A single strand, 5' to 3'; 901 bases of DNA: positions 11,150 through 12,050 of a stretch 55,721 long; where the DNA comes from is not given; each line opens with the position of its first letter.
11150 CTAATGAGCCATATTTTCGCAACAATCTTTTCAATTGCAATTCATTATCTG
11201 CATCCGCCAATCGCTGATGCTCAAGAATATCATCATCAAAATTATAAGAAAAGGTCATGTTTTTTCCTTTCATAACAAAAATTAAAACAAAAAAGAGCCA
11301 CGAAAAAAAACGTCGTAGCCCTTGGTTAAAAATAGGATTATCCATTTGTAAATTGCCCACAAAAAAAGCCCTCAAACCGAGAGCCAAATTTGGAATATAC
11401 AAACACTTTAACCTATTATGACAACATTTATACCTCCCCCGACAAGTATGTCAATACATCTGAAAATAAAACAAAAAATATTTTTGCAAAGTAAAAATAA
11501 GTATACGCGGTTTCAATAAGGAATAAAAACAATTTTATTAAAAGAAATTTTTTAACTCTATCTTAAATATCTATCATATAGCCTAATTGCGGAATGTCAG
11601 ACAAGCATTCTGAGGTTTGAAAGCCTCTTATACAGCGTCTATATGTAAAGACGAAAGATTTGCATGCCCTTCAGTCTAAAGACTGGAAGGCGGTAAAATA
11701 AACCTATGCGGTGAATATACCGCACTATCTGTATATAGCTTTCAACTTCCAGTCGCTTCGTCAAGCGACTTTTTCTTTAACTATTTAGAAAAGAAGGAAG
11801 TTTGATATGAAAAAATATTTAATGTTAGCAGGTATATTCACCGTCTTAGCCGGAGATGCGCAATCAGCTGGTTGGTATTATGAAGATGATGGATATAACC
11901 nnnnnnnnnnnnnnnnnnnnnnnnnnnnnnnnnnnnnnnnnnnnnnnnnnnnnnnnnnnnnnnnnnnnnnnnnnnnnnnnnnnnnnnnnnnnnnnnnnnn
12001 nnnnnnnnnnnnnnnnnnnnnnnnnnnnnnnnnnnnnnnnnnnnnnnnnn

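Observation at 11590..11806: Phage C4/CI-type antisense-RNA switch in the leader of a host outer-membrane protein gene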

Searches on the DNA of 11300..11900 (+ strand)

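Call 4: search_rna_families(source=window, start=11300, end=11900, threshold=evalue, max_evalue=10, show_alignments=5)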
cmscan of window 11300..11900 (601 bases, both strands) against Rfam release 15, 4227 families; matches with E-value up to 10: 5.
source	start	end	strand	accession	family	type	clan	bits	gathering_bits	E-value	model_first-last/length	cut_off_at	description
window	11681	11762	+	RF02221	sRNA-Xcc1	Gene; sRNA;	-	35.5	53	0.00017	1-87/87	no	sRNA-Xcc1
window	11362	11419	-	RF02589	Spy779816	Gene; sRNA;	-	17.9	67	3.4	1-88/88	no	S. pyogenes small RNA 779816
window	11480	11633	+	RF03532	SQ2397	Cis-reg;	-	15.3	100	3.9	1-243/243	no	Cis-regulator of HTH transcription factor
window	11510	11544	+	RF01319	CRISPR-DR6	Gene; CRISPR;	-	15.3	39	3.9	1-30/30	no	CRISPR RNA direct repeat element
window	11531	11774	-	RF00028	Intron_gpI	Intron;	-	13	50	1.1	1-253/253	no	Group I catalytic intron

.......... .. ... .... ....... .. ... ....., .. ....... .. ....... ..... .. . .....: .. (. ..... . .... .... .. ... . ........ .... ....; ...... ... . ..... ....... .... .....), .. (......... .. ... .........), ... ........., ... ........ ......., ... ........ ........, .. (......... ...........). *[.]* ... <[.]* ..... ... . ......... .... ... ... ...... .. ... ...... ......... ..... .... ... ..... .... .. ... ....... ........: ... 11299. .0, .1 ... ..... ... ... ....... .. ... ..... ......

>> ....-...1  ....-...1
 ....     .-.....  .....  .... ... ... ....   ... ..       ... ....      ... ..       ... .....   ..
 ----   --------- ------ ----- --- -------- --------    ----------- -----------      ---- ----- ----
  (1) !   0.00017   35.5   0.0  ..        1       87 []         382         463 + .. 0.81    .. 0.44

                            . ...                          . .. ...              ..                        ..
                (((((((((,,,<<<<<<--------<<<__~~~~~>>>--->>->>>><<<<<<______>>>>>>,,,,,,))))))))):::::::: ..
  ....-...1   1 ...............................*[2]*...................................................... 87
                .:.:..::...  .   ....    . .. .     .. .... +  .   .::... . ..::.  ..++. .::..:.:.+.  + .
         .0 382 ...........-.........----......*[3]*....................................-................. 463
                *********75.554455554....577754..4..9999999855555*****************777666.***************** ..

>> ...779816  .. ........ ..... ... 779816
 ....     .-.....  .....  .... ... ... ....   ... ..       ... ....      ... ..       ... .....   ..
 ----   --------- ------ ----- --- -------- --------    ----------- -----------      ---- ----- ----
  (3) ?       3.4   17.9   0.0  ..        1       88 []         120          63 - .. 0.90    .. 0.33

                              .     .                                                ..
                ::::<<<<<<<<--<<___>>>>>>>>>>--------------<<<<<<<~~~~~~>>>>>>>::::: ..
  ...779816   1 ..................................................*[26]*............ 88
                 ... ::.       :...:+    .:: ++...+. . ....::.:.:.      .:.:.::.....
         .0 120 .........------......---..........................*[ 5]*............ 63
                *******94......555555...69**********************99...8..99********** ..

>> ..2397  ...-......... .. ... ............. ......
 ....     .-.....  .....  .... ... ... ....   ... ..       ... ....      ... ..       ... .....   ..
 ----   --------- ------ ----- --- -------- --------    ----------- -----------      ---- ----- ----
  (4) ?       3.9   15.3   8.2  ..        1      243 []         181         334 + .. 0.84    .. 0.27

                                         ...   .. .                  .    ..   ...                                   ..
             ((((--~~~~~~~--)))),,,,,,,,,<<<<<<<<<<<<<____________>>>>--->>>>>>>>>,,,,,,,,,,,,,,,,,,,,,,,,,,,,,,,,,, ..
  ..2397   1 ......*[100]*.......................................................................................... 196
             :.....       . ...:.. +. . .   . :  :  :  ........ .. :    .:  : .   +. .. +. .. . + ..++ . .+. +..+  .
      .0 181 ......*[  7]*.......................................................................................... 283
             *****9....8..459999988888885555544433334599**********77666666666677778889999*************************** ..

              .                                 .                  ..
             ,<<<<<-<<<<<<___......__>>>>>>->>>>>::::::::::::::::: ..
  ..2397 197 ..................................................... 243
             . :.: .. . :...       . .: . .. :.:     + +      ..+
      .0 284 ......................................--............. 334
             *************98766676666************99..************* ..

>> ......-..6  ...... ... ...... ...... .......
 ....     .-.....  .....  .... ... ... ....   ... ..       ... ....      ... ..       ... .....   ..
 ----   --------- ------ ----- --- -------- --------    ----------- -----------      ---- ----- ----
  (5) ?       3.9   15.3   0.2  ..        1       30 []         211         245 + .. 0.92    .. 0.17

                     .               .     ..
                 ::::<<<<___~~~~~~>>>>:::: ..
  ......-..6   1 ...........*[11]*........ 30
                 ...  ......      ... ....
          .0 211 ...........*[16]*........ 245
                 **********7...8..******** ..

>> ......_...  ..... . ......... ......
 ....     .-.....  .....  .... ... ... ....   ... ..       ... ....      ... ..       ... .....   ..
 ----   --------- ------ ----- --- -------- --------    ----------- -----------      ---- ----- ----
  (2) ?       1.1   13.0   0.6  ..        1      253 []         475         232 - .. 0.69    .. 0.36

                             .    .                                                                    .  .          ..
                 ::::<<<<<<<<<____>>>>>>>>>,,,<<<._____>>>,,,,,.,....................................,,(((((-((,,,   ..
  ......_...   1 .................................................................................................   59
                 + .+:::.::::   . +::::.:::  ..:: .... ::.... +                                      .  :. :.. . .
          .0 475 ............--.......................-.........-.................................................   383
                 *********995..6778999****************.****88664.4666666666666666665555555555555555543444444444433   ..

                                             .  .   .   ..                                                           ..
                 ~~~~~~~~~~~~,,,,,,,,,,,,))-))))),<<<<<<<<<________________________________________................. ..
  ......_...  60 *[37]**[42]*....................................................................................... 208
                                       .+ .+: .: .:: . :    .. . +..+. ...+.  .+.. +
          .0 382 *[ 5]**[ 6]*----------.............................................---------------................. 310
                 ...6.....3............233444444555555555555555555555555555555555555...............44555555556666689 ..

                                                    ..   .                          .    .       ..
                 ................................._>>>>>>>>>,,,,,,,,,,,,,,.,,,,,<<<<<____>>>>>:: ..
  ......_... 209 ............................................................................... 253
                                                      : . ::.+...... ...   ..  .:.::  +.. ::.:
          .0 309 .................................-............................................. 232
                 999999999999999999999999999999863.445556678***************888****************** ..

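Call 38: build_rna_model(alignment_id=A3, structure=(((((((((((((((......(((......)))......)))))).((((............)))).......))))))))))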
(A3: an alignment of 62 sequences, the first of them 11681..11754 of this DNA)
Model R1 built from alignment A3 (62 sequences, 82 columns); structure: as given.
model positions 76; base pairs 22; branch points 1; effective number of sequences 1.87; information 0.744 bits per position. Calibrated on 0.2 Mb of random sequence (short: E-values are rough).
structure used (alignment columns):
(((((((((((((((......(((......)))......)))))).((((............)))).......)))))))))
